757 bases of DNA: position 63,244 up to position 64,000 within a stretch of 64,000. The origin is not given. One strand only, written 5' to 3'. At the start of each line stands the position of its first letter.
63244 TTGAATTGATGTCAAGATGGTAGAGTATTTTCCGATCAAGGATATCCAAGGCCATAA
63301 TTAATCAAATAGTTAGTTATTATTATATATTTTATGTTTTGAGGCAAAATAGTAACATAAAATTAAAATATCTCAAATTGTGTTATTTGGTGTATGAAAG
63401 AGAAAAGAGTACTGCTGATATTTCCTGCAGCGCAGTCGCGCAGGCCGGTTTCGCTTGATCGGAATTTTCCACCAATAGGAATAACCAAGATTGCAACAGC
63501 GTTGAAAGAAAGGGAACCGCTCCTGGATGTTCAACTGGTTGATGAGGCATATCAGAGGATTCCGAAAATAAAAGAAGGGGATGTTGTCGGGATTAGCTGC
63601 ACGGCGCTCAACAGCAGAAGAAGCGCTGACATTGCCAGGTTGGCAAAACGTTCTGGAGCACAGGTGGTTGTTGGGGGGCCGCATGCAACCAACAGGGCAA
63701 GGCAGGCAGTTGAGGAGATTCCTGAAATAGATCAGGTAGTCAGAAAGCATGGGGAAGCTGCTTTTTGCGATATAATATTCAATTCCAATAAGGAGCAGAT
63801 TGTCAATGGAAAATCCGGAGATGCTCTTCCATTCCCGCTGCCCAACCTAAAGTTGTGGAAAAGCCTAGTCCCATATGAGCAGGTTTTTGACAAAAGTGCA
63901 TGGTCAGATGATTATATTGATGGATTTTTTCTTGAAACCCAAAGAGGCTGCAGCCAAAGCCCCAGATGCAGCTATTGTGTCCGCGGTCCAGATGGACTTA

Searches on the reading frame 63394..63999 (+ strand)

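Call 90: search_protein_families(library=pfam, proteins=[window:63394-63999:+], max_evalue=0.00001)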
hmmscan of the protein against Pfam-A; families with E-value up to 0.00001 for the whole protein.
window:63394-63999:+ (202 aa): 1 family
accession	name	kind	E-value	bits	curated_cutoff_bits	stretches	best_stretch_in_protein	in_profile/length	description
PF02310.24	B12-binding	-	2.2e-12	47.3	32.1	1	24-127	11-120/121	B12 binding domain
